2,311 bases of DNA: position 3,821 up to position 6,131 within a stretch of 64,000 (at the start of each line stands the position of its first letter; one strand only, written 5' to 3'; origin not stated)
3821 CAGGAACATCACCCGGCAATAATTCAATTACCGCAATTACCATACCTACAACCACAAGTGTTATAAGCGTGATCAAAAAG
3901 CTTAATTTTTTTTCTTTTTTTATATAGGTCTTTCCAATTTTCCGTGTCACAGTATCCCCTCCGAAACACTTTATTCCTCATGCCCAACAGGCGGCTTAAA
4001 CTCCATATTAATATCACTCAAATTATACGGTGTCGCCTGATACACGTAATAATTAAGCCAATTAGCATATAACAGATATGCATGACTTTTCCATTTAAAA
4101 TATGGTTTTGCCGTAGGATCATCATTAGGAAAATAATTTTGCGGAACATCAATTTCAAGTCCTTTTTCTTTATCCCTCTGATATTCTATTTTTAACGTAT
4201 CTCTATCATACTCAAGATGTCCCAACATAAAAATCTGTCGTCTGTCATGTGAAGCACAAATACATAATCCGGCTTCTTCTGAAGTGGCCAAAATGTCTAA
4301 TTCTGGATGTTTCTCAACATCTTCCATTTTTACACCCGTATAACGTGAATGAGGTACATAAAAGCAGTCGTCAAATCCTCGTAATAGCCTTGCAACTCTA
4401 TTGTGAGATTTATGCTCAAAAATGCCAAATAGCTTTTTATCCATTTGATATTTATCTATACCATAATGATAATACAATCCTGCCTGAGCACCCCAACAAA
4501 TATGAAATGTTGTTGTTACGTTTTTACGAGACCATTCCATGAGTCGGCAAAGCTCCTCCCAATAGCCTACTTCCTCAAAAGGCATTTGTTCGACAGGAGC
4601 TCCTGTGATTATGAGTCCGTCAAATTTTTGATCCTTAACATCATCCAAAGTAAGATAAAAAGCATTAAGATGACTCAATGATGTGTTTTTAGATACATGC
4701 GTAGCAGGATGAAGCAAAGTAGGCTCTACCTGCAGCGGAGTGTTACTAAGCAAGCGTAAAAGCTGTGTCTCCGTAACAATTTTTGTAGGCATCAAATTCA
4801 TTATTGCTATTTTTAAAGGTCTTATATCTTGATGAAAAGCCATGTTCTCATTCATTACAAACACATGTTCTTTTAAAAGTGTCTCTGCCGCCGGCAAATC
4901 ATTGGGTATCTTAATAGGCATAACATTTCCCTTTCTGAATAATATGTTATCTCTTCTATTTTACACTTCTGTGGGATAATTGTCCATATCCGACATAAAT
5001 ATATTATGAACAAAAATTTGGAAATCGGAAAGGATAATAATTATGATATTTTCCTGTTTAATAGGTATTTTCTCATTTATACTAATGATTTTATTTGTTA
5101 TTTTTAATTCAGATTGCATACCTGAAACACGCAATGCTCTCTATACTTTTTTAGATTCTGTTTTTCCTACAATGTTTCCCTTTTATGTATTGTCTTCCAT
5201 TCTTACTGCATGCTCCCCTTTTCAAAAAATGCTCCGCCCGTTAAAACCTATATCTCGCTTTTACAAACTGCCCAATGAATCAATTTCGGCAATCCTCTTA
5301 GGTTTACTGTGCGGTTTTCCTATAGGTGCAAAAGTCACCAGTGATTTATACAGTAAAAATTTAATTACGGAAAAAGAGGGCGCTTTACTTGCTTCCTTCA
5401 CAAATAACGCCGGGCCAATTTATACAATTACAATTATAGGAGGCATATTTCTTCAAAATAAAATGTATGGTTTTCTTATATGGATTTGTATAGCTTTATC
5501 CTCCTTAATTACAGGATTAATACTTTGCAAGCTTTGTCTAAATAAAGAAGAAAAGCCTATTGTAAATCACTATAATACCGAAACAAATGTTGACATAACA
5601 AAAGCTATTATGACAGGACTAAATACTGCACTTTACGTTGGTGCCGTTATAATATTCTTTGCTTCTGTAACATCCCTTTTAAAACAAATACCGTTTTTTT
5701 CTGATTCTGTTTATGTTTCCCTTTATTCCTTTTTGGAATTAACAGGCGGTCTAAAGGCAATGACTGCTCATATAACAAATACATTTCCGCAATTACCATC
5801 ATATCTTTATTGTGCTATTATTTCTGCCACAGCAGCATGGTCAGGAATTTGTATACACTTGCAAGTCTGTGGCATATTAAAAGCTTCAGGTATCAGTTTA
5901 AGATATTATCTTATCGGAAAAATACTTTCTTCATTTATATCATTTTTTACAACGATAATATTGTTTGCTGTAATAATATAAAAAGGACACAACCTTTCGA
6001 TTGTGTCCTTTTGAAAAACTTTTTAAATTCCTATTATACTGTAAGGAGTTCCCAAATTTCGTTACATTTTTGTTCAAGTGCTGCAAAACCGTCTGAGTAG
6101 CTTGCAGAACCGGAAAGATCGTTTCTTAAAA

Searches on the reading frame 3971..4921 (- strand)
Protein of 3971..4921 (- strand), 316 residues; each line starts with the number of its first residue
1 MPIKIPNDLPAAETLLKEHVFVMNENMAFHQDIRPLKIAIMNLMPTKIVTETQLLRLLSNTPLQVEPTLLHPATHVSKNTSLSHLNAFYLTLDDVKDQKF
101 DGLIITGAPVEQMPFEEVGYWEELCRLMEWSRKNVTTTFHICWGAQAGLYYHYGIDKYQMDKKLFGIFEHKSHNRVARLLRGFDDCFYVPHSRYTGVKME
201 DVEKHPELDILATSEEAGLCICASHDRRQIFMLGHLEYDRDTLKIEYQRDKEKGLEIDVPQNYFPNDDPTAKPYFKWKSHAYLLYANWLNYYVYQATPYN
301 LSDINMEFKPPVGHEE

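Call 7: search_protein_families(library=ncbifam, proteins=[window:3971-4921:-], max_evalue=0.01)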
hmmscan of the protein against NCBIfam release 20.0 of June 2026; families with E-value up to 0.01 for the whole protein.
window:3971-4921:- (316 aa): 3 families
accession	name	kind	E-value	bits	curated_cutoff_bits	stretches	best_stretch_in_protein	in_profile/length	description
NF047918.2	MetA_acetyl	exception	1.5e-149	497.3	460.5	1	1-300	1-301/302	homoserine O-acetyltransferase MetA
TIGR01001.2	MetA_succinyl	equivalog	2.8e-133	443.9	495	1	1-303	1-303/304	homoserine O-succinyltransferase MetA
NF003776.0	PRK05368.1-3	equivalog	1.7e-50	171.6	358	1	1-253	1-256/353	homoserine O-succinyltransferase MetA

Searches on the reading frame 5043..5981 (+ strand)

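Call 7: search_protein_families(library=ncbifam, proteins=[window:5043-5981:+], max_evalue=0.01)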
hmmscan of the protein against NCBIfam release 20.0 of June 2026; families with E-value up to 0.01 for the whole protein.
window:5043-5981:+ (312 aa): 2 families
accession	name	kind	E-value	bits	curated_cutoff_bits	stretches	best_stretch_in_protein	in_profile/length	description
TIGR02871.1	spore_ylbJ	equivalog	4.6e-41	141.1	304.65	1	7-310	4-325/363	sporulation integral membrane protein YlbJ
NF007811.0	PRK10519.1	equivalog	0.00014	21.4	111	1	37-156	27-146/155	hypothetical protein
